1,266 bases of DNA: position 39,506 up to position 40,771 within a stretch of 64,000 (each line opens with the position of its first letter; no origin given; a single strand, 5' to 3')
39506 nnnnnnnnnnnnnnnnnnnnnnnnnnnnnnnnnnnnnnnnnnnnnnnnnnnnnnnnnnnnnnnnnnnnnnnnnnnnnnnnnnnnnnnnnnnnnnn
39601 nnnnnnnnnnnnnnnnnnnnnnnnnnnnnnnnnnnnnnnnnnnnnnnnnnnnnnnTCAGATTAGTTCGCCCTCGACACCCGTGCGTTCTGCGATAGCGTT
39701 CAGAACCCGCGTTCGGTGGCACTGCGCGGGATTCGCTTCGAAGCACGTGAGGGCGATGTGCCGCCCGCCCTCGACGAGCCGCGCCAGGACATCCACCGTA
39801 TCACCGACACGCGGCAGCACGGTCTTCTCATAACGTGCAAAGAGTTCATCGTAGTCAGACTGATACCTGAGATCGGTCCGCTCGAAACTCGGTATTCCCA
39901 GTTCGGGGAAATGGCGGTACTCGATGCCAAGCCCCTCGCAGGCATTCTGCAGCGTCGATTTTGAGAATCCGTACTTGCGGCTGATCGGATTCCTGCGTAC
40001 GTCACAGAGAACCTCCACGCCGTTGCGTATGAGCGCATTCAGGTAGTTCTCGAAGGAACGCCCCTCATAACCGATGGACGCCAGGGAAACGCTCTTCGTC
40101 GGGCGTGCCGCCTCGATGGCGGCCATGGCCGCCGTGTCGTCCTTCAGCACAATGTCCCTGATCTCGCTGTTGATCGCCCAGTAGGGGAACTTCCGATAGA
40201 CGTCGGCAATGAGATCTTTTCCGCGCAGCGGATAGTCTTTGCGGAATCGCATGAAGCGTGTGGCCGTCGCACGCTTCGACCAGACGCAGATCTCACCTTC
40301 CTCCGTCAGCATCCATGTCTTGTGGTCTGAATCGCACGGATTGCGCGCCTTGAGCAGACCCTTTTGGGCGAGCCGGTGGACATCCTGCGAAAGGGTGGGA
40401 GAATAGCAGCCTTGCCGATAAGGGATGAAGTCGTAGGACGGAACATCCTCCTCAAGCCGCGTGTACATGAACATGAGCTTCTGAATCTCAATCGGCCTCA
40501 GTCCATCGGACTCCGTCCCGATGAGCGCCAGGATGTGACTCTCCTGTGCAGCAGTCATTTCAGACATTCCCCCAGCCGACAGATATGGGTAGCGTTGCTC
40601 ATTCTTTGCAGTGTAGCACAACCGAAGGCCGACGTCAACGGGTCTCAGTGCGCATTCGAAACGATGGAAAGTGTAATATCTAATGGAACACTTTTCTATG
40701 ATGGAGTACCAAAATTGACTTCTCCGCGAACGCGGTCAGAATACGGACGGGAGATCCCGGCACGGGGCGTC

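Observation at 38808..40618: Orphan two-gene module: wHTH/Panacea-like-DUF488 fusion plus a 278-aa unknown (candidate toxin-antitoxin or defence pair)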

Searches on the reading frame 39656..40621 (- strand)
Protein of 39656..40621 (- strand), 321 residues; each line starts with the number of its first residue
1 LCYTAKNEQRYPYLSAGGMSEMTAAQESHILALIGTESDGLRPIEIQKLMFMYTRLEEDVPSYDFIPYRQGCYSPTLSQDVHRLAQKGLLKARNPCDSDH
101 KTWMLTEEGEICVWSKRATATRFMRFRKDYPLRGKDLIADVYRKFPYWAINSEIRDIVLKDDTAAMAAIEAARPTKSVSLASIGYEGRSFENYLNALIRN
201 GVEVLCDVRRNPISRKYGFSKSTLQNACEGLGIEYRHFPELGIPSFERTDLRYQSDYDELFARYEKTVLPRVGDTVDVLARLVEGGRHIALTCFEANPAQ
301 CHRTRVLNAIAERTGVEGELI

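Call 4: search_protein_families(library=pfam, proteins=[window:39656-40621:-], max_evalue=1)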
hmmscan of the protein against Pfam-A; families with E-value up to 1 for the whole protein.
window:39656-40621:- (321 aa): 3 families
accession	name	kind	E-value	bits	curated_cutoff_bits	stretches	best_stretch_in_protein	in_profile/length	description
PF04343.18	DUF488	-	6.5e-25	88.5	22.2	1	191-307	3-118/121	Domain of unknown function DUF488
PF22751.1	DUF488-N3a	-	0.0024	18.6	27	1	256-313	59-117/118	Active DUF488-N3 subclade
PF10384.14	Scm3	-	0.16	12.2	24.3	1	247-278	6-36/53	Centromere protein Scm3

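Call 5: search_protein_families(library=ncbifam, proteins=[window:39656-40621:-], max_evalue=1)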
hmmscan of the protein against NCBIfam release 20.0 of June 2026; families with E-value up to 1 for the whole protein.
window:39656-40621:- (321 aa): 1 family
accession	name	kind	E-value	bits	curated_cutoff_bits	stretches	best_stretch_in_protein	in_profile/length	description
NF040793.1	sarcosine_GrdG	exception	0.24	10.1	780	1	150-182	29-61/428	sarcosine reductase complex component B subunit alpha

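Call 6: search_protein_families(library=padloc, proteins=[window:39656-40621:-], max_evalue=1)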
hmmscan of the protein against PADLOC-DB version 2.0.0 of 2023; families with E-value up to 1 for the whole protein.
window:39656-40621:- (321 aa): 6 families
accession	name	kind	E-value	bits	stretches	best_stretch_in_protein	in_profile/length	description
PDLC04505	PDC-M19A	-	6.7e-89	296.2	1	28-317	6-288/294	-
PDLC04504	PDC-M19A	-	2.7e-55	185.3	1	133-312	45-223/234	-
PDLC04657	PDC-M45B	-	3.6e-14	50.8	1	179-312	5-134/204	-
PDLC04658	PDC-M45C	-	2.2e-08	32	1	180-313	3-135/145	-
PDLC02990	DarG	-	0.0023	15.5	1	21-93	160-231/329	-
PDLC01865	CARF3--CARF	-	0.064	10.9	1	72-112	173-210/215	-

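Call 17: find_homologous_proteins(query=window:39656-40567:-)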
Query window:39656-40567:- (303 aa): 4445 proteins with E <= 0.001 among 6782 candidates; the best 120 are listed.
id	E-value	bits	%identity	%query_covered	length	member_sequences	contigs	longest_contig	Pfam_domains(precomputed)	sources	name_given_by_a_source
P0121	1.1e-199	680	99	99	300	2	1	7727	PF04343.19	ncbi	ncbi:MAG: DUF488 family protein [Kiritimatiellia bacterium]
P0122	5.5e-152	523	76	99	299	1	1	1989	PF04343.19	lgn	-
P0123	7.0e-150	516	76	99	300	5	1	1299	PF04343.19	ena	-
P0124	2.1e-149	515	75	99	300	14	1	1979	PF04343.19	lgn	-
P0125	9.7e-149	513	75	99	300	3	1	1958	PF04343.19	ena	-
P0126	6.1e-148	510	75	99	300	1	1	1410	PF04343.19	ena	-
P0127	1.8e-147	508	74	99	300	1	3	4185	PF04343.19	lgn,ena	-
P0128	4.1e-146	504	73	99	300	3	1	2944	PF04343.19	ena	-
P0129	5.7e-145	500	74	99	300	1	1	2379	PF04343.19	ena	-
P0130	2.1e-144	498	73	100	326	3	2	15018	PF04343.19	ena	-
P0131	6.6e-144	497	75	99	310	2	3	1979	PF04343.19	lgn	-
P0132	1.8e-143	495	72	100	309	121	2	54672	PF04343.19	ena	-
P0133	2.7e-143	495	73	99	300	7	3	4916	PF04343.19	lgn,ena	-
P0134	4.0e-143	494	72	99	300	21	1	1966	PF04343.19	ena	-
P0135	7.5e-143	493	74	99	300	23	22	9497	PF04343.19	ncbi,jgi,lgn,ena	-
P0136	1.2e-141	489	72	99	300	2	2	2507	PF04343.19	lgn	-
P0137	1.2e-132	460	67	99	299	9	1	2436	PF04343.19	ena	-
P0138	1.6e-132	459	68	99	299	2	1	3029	PF04343.19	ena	-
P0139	3.5e-130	452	67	99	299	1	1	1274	PF04343.19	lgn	-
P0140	3.5e-129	448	66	99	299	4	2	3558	PF04343.19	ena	-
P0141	1.9e-124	433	63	99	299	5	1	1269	PF04343.19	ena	-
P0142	5.5e-124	431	65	99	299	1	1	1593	PF04343.19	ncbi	-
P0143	4.2e-123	428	63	99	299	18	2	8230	PF04343.19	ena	-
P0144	1.7e-121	423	63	99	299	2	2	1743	PF04343.19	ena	-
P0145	2.8e-121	422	62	99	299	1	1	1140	PF04343.19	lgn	-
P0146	3.4e-121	422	62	99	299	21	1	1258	PF04343.19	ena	-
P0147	2.4e-120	419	62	99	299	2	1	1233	PF04343.19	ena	-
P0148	2.0e-119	416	63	99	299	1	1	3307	PF04343.19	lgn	-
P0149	6.9e-119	415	62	99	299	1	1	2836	PF04343.19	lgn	-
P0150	3.3e-117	409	60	99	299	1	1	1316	PF04343.19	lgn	-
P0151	7.7e-116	405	59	99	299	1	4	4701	PF04343.19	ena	-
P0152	2.2e-112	393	60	100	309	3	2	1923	PF04343.19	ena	-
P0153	2.8e-112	393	58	99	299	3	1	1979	PF04343.19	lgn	-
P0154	3.1e-112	393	59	99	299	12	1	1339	PF04343.19,PF22751.2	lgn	-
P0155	2.4e-111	390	58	99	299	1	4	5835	PF04343.19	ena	-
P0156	3.7e-111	389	57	99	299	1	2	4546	PF04343.19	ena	-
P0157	3.6e-109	383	57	99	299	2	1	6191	PF04343.19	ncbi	-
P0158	3.6e-109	383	59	99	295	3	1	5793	PF04343.19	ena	-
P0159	4.7e-109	382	56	99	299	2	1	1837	PF04343.19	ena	-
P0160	4.9e-109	382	59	95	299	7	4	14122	PF04343.19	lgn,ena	-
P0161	7.1e-109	382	59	99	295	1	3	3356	PF04343.19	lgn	-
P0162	1.1e-108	381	57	99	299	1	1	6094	PF04343.19,PF22751.2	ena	-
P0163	1.3e-108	381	56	99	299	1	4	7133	PF04343.19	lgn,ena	-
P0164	2.4e-108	380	56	99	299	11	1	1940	PF04343.19,PF22751.2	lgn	-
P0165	2.7e-108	380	58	99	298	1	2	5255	PF04343.19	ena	-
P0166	2.8e-108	380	55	99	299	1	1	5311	PF04343.19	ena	-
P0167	3.5e-108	379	56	99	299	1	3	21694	PF04343.19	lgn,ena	-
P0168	1.2e-107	378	58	99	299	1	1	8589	PF04343.19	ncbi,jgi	jgi:hypothetical protein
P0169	1.4e-107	377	60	99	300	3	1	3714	PF04343.19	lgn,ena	-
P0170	2.8e-107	376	58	99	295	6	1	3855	PF04343.19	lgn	-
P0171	4.9e-107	376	58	99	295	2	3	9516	PF04343.19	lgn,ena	-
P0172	2.1e-106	374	58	99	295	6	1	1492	PF04343.19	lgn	-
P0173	3.9e-106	373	55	99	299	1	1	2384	PF04343.19,PF22751.2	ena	-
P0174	4.9e-106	372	58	99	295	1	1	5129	PF04343.19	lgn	-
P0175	5.0e-106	372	57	98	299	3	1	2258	PF04343.19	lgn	-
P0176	6.1e-106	372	57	99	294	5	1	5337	PF04343.19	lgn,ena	-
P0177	6.4e-106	372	57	99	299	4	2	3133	PF04343.19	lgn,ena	-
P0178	9.6e-106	371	55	99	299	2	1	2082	PF04343.19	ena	-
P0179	1.3e-105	371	57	98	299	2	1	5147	PF04343.19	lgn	-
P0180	1.6e-105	371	57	98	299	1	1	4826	PF04343.19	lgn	-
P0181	2.9e-105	370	59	96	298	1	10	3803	PF04343.19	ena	-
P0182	6.3e-105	369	70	77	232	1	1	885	PF04343.19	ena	-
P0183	2.2e-104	367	57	98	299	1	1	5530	PF04343.19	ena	-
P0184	2.5e-104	367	55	98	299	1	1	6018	PF04343.19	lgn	-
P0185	1.8e-103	364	58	96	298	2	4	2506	PF04343.19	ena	-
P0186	2.8e-103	363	56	99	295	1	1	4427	PF04343.19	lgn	-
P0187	3.3e-103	363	56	99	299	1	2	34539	PF04343.19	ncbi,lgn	-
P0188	1.7e-102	361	57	99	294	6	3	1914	PF04343.19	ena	-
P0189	4.1e-102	359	56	99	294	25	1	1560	PF04343.19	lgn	-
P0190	3.1e-101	357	57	94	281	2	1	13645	PF04343.19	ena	-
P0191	4.3e-101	356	56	99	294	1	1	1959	PF04343.19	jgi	-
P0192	3.7e-100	353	56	99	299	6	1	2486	PF04343.19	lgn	-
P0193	5.3e-100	353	51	99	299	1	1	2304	PF04343.19,PF22751.2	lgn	-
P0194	5.7e-100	352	54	95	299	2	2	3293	PF04343.19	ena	-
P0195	9.2e-100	352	56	99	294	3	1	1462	PF04343.19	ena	-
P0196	1.0e-99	352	55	98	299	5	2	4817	PF04343.19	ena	-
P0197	1.2e-98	348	74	69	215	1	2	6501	PF04343.19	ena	-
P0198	3.6e-98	347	55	99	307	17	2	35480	PF04343.19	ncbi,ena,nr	ncbi:DUF488 domain-containing protein [bacterium]|nr:DUF488 domain-containing protein [bacterium]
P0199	1.3e-97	345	54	99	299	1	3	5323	PF04343.19,PF22751.2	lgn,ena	-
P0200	6.3e-96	339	54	96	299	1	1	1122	PF04343.19,PF22751.2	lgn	-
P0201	1.4e-95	338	54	96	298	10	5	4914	PF04343.19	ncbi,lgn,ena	-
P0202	1.8e-95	338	58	89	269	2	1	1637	PF04343.19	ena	-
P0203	1.9e-95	338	52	98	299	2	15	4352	PF04343.19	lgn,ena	-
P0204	2.2e-95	337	54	96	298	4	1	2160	PF04343.19,PF22751.2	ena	-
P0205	7.7e-95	336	62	80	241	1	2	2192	PF04343.19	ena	-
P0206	8.2e-93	329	52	99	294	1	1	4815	PF04343.19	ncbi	-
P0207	7.2e-89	316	51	96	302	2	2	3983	PF04343.19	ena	-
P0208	2.3e-85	305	50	99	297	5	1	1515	PF04343.19,PF22751.2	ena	-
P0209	3.4e-85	304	62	72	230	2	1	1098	PF04343.19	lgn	-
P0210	6.2e-82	293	52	87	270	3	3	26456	PF04343.19,PF22751.2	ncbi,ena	-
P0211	5.7e-79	284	50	94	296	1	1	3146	PF04343.19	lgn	-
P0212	7.8e-79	283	49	94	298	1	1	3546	PF04343.19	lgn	-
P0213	2.4e-78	281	48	94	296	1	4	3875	PF04343.19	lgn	-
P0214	1.0e-77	279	49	96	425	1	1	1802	PF04343.19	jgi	jgi:hypothetical protein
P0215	2.2e-77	278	49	89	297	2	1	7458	PF04343.19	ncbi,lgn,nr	ncbi:MAG: hypothetical protein QG602_3633 [Verrucomicrobiota bacterium]|nr:hypothetical protein [Ver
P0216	2.2e-77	278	50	87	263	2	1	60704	PF04343.19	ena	-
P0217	3.3e-77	278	48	94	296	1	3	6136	PF04343.19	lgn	-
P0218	3.3e-77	278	50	94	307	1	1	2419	PF04343.19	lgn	-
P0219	4.5e-77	277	48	94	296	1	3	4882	PF04343.19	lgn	-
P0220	4.8e-77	277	47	97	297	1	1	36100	PF04343.19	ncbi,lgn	-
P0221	7.1e-77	277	49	94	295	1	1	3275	PF04343.19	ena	-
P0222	1.1e-76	276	46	97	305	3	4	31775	PF04343.19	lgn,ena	-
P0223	1.4e-76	276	48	94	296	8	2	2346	PF04343.19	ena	-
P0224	1.4e-76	276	48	94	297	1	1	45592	PF04343.19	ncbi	-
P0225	1.5e-76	276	47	94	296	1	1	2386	PF04343.19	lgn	-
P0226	1.6e-76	275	47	94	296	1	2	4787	PF04343.19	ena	-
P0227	1.8e-76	275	66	63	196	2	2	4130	PF04343.19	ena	-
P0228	1.9e-76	275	49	89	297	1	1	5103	PF04343.19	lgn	-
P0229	2.6e-76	275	48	90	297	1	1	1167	PF04343.19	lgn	-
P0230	2.8e-76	275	47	96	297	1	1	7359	PF04343.19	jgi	jgi:uncharacterized protein (DUF488 family)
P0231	3.1e-76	275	47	94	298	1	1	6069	PF04343.19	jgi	jgi:uncharacterized protein (DUF488 family)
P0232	3.2e-76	274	47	97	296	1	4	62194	PF04343.19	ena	-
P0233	4.2e-76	274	49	90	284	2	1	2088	PF04343.19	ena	-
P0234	4.6e-76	274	50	94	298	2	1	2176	PF04343.19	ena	-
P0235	4.7e-76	274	49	89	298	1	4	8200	PF04343.19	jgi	jgi:hypothetical protein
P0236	5.5e-76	274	46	96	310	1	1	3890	PF04343.19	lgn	-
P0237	6.4e-76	274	48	96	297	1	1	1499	PF04343.19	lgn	-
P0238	6.6e-76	273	48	94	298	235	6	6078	PF04343.19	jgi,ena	jgi:hypothetical protein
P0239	6.7e-76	273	47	94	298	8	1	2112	PF04343.19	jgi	jgi:hypothetical protein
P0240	8.3e-76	273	47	93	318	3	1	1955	PF04343.19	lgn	-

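Call 25: search_solved_structures(query=A2, max_evalue=1, show_alignments=2)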
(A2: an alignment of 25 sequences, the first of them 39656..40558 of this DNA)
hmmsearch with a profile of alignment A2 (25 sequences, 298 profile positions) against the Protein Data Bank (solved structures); distinct sequences matched with E-value up to 1: 5.
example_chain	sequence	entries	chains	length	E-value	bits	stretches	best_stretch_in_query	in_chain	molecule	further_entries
1tbx_A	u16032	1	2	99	0.00072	22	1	30-109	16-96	Hypothetical 11.0 kDa protein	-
7qep_M3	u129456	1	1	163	0.029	16.7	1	203-240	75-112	60S RIBOSOMAL PROTEIN L13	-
5zr4_A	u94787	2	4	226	0.091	15.1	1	31-104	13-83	Metal-dependent transcriptional regulator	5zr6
7yk3_B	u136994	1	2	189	0.27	13.5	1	17-65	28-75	DNA ADP-ribosyl glycohydrolase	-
2anu_A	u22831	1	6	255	0.42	12.9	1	230-269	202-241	hypothetical protein TM0559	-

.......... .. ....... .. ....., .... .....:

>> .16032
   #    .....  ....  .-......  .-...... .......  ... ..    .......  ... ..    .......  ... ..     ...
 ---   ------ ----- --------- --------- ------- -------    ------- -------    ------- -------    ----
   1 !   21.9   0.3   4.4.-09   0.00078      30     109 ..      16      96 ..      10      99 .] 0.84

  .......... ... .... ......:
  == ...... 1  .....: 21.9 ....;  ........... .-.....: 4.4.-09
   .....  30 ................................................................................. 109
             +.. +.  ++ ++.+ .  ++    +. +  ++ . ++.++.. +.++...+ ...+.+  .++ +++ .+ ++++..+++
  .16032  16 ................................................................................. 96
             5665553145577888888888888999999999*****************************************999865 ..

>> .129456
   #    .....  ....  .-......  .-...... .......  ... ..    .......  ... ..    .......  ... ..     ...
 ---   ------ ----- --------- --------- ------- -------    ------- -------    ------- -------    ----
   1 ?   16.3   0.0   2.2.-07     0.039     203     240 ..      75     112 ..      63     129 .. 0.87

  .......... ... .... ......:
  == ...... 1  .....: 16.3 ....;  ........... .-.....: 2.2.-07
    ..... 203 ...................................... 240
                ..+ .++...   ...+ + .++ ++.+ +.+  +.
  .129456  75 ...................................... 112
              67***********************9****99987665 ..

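Call 37: predict_structure(alignment_id=A2)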
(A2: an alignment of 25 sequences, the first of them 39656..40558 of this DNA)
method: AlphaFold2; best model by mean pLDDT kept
length: 300 residues; sequences in the alignment: 25
mean_pLDDT: 93.9   pTM: 0.88
mean pLDDT of the five models: 93.9, 93.6, 93.5, 93.4, 93.1
residues with pLDDT >= 90: 268; 70-90: 26; 50-70: 5; < 50: 1
segments of 3 or more residues with pLDDT < 50: none
pLDDT, mean of each block of 10 residues (from residue 1): 95 96 97 95 94 96 97 86 97 95 97 97 97 94 97 95 92 96 94 67 92 96 87 94 95 97 97 91 97 96
secondary structure, 60 per line:
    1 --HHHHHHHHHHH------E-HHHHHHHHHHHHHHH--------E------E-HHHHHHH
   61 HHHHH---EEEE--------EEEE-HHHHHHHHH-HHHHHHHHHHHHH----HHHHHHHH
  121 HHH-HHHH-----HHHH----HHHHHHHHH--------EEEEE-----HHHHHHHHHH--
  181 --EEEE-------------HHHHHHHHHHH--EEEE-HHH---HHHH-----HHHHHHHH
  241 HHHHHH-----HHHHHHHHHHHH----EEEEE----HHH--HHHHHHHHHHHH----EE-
elements in order: H3-13 H22-36 H54-65 E69-72 E81-84 H86-94 H96-108 H113-123 H125-128 H134-137 H142-150 E159-163 H169-178 E183-186 H200-210 E213-216 H224-227 H233-246 H252-263 E268-272 H282-293

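Call 40: fold_search(model_id=the predicted structure, library=pdb)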
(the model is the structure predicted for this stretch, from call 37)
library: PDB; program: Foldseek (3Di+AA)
matches with E <= 10: 756; with E <= 0.001: 0
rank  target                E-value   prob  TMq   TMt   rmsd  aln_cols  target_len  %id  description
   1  6pr1_B                3.9e-03  0.90  0.27  0.19  15.9       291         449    9  R260A/S128A S. typhimurium siroheme synthase (released 2020-02-26)
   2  2qbu_A                4.9e-03  1.00  0.28  0.35   5.6       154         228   18  Crystal structure of Methanothermobacter thermautotrophicus CbiL (released 2008-04-15)
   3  6pr3_B                6.5e-03  0.85  0.27  0.19  15.8       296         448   10  D262A/S128A S. typhimurium siroheme synthase (released 2020-02-26)
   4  6d65_A                7.8e-03  0.47  0.20  0.13  18.8       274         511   15  Crystal structure of the human dual specificity phosphatase 1 catalytic domain (C258S) as a maltose binding protein fu (released 2018-09-19)
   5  6d65_C                1.1e-02  0.41  0.20  0.13  18.9       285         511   16  Crystal structure of the human dual specificity phosphatase 1 catalytic domain (C258S) as a maltose binding protein fu (released 2018-09-19)
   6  5cyv_B                1.2e-02  0.99  0.20  0.39   9.6       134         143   14  Crystal structure of CouR from Rhodococcus jostii RHA1 bound to p-coumaroyl-CoA (released 2015-08-12)
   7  4r30_A                1.2e-02  0.91  0.18  0.27   7.8       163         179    9  Structure of human laforin dual specificity phosphatase domain (released 2014-12-31)
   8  6d67_A                1.2e-02  0.66  0.23  0.15  15.0       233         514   12  Crystal structure of the human dual specificity phosphatase 1 catalytic domain (C258S) as a maltose binding protein fu (released 2018-09-19)
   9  2nnn_D                1.2e-02  0.84  0.15  0.30  12.0       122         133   16  Crystal structure of probable transcriptional regulator from Pseudomonas aeruginosa (released 2006-11-21)
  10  6pr4_B                1.3e-02  0.57  0.24  0.17  15.7       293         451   10  D262N/S128A S. typhimurium siroheme synthase (released 2020-02-26)
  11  6d66_A                1.4e-02  0.51  0.21  0.14  15.0       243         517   13  Crystal structure of the human dual specificity 1 catalytic domain (C258S) as a maltose binding protein fusion in comp (released 2018-09-19)
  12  4fx0_B                1.6e-02  0.66  0.16  0.28  11.6       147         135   18  Crystal structure of M. tuberculosis transcriptional regulator MosR (released 2012-09-26)
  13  6qh0_D                1.8e-02  1.00  0.23  0.56  11.5       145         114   19  The complex structure of hsRosR-S5 (VNG0258H/RosR-S5) (released 2019-07-10)
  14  8ylm_A                2.0e-02  0.99  0.22  0.39   9.4       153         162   17  Crystal structure of Deinococcus radiodurans HucR in complex with uric acid (released 2024-11-13)
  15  4l9t_A                2.0e-02  0.96  0.19  0.37  14.7       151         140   16  Crystal structure of MepR F27L mutant from multidrug resistant S. aureus clinical isolate (released 2013-09-11)
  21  1tbx_B                2.8e-02  1.00  0.21  0.57   5.1       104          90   19  Crystal structure of SSV1 F-93 (released 2004-07-13)
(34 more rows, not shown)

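Call 48: search_protein_families(library=pfam, alignment_id=A2, max_evalue=1)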
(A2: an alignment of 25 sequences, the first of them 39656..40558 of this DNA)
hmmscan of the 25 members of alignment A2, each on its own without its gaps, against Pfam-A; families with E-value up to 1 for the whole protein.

A. member 1, window:39656-40558:- (300 aa): 3 families
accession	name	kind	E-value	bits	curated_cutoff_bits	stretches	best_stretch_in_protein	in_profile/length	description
PF04343.18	DUF488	-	5.9e-25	88.7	22.2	1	170-286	3-118/121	Domain of unknown function DUF488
PF22751.1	DUF488-N3a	-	0.0023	18.7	27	1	235-292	59-117/118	Active DUF488-N3 subclade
PF10384.14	Scm3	-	0.14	12.3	24.3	1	226-257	6-36/53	Centromere protein Scm3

B. families by the number of members that match (of 25 scanned): 21 families
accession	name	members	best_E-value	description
PF04343.18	DUF488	25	1.9e-28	Domain of unknown function DUF488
PF22751.1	DUF488-N3a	25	6.1e-06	Active DUF488-N3 subclade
PF06969.22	HemN_C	6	0.00017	HemN C-terminal domain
PF14947.12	HTH_45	3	0.0021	Winged helix-turn-helix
PF13601.12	HTH_34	2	0.0032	Winged helix DNA-binding domain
PF25213.1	HVO_A0261_N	2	0.031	HVO_A0261 N-terminal domain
PF01638.23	HxlR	2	0.11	HxlR-like helix-turn-helix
PF13463.12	HTH_27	1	0.0061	Winged helix DNA-binding domain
PF22665.2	DUF6293_C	1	0.0084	DUF6293 C-terminal winged helix domain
PF04467.17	DUF483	1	0.017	Protein of unknown function (DUF483)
PF01047.28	MarR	1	0.039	MarR family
PF24625.1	DUF7626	1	0.061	Domain of unknown function (DUF7626)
PF22166.2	ArnR1-like_WHD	1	0.089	ArnR1-like, winged-helix domain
PF01022.26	HTH_5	1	0.11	Bacterial regulatory protein, arsR family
PF04218.19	CENP-B_N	1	0.11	CENP-B N-terminal DNA-binding domain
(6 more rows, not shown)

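Call 62: find_encoding_contigs(protein=P0132, flank=8000, max_places=3)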
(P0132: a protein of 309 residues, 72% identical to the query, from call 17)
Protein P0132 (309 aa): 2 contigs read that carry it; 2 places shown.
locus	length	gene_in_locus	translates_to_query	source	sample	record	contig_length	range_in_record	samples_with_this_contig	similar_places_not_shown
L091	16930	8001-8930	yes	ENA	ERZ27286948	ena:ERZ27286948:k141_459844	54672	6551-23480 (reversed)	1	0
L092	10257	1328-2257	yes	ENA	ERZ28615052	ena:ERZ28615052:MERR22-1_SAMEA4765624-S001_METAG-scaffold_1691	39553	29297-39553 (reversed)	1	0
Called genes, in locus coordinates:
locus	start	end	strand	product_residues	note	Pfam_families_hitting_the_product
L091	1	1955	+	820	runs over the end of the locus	-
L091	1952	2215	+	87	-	-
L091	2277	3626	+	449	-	PF03781:FGE-sulfatase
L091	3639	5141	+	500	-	PF17389:Bac_rhamnosid6H, PF22422:MGH1-like_GH (faint)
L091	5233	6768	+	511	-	PF00117:GATase, PF07722:Peptidase_C26, PF02540:NAD_synthase, PF00958:GMP_synt_C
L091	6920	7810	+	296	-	PF13310:Virulence_RhuM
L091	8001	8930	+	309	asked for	PF04343:DUF488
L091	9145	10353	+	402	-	PF01555:N6_N4_Mtase (weak)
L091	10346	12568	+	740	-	PF13589:HATPase_c_3, PF02518:HATPase_c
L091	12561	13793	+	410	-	-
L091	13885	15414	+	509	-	PF00145:DNA_methylase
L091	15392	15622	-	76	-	-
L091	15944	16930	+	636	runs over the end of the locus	-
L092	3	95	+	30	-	PF00958:GMP_synt_C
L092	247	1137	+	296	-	PF13310:Virulence_RhuM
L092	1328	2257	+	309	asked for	PF04343:DUF488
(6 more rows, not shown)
